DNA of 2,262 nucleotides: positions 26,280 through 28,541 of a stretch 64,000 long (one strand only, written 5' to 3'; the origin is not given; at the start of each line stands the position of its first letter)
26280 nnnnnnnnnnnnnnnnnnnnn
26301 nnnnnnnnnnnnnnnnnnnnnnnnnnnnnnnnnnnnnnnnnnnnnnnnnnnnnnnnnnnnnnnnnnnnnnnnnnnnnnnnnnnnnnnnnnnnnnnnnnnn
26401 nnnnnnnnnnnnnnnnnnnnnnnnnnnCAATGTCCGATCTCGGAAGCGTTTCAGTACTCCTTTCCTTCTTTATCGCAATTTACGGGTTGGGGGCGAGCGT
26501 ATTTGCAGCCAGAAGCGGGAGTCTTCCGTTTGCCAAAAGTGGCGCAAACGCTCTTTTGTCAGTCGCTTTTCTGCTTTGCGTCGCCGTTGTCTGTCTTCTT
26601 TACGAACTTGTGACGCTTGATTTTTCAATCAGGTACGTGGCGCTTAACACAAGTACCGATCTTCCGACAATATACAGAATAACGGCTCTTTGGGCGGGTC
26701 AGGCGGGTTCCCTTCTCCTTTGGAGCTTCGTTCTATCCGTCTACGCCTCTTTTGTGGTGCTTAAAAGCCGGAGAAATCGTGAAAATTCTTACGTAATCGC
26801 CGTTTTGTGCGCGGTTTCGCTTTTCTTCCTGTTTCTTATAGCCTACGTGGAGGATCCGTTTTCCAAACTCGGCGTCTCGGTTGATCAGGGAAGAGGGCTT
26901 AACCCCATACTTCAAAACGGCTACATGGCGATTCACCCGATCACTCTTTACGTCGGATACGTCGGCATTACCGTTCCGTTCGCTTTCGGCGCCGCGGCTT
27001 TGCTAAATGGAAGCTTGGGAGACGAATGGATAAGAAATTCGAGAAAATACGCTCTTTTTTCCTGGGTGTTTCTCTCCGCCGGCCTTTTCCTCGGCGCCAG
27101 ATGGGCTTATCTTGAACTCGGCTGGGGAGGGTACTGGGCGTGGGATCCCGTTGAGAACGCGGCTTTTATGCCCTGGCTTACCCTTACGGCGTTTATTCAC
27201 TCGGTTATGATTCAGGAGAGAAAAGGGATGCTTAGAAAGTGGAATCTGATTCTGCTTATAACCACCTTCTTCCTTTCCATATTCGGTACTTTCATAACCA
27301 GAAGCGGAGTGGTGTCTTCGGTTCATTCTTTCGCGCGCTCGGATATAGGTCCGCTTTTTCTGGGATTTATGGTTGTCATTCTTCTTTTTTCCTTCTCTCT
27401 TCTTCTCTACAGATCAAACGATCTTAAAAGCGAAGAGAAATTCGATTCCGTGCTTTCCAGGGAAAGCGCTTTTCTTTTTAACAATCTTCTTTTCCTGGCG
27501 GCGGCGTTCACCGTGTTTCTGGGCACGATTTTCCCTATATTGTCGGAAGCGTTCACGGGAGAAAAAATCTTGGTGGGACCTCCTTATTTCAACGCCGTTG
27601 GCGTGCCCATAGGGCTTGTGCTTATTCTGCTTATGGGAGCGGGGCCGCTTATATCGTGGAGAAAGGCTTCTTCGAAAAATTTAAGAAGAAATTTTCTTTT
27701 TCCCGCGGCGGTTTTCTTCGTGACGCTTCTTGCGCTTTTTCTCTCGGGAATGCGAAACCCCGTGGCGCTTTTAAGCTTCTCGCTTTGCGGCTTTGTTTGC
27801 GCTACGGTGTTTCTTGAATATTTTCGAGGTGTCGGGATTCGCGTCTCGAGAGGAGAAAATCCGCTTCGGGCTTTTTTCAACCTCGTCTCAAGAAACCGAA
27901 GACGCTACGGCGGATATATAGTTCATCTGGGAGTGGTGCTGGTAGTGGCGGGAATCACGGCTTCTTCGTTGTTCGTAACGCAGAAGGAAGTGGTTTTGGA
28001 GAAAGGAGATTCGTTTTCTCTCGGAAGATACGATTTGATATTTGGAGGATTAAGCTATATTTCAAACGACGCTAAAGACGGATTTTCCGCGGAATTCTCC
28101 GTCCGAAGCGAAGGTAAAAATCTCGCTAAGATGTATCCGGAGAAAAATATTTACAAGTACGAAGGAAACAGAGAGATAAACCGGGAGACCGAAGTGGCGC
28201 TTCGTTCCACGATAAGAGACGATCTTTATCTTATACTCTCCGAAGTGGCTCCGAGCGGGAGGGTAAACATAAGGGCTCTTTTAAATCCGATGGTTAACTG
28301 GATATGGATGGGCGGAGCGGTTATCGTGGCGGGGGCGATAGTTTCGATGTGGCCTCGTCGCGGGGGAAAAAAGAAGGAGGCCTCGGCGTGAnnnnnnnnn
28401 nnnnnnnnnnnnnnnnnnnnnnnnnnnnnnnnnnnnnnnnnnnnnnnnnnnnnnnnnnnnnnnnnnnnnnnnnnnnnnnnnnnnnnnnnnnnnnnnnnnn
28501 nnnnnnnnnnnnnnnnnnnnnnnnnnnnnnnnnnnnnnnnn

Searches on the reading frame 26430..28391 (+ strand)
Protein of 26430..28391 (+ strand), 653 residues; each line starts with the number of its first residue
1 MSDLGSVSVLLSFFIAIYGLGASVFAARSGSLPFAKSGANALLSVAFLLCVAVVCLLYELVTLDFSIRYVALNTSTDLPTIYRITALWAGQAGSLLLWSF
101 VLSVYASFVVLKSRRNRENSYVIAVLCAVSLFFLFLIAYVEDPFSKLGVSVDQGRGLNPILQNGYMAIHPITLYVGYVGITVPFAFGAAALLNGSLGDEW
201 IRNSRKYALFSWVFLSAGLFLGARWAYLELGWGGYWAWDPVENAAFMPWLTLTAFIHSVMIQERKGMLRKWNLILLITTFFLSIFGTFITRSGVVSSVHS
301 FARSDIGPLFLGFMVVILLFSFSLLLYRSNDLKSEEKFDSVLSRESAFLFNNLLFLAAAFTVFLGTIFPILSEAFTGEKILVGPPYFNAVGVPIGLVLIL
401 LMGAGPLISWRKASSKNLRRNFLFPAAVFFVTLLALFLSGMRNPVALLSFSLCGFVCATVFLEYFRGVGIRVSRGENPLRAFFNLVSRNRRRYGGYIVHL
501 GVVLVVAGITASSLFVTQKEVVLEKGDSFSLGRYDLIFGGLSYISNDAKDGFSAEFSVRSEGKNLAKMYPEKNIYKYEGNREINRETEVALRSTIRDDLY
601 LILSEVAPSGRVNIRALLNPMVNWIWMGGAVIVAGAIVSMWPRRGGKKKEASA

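Call 60: find_encoding_contigs(protein=window:26430-28391:+, flank=10000, max_places=1)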
Protein window:26430-28391:+ (653 aa): 3 contigs read that carry it; 1 place shown.
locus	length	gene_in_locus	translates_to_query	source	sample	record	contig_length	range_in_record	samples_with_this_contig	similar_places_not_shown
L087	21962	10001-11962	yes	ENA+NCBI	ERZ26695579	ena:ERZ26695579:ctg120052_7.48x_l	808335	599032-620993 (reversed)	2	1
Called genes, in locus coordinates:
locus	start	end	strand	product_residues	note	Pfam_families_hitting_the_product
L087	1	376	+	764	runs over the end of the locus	PF01590:GAF, PF05524:PEP-utilisers_N, PF00391:PEP-utilizers, PF02896:PEP-utilizers_C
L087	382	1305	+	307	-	PF02163:Peptidase_M50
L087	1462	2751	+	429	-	PF00285:Citrate_synt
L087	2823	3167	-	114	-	-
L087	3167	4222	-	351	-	PF05343:Peptidase_M42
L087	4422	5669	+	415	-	PF01078:Mg_chelatase (faint), PF05496:RuvB_N, PF14532:Sigma54_activ_2 (weak), PF00004:AAA, PF07728:AAA_5 (weak), PF13173:AAA_14, PF16193:AAA_assoc_2, PF12002:MgsA_C, +4 more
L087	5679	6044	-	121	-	PF00903:Glyoxalase, PF12681:Glyoxalase_2 (weak), PF13669:Glyoxalase_4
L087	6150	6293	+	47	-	-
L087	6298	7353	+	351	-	PF01073:3Beta_HSD, PF01370:Epimerase, PF02719:Polysacc_synt_2 (faint), PF04321:RmlD_sub_bind (weak), PF05368:NmrA, PF07993:NAD_binding_4, PF16363:GDP_Man_Dehyd, PF13460:NAD_binding_10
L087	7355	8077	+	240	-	PF00005:ABC_tran, PF13304:AAA_21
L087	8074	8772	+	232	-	PF03379:CcmB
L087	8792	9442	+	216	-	PF01578:Cytochrom_C_asm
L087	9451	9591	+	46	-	-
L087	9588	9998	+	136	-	PF03100:CcmE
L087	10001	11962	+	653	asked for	PF01578:Cytochrom_C_asm, PF16327:CcmF_C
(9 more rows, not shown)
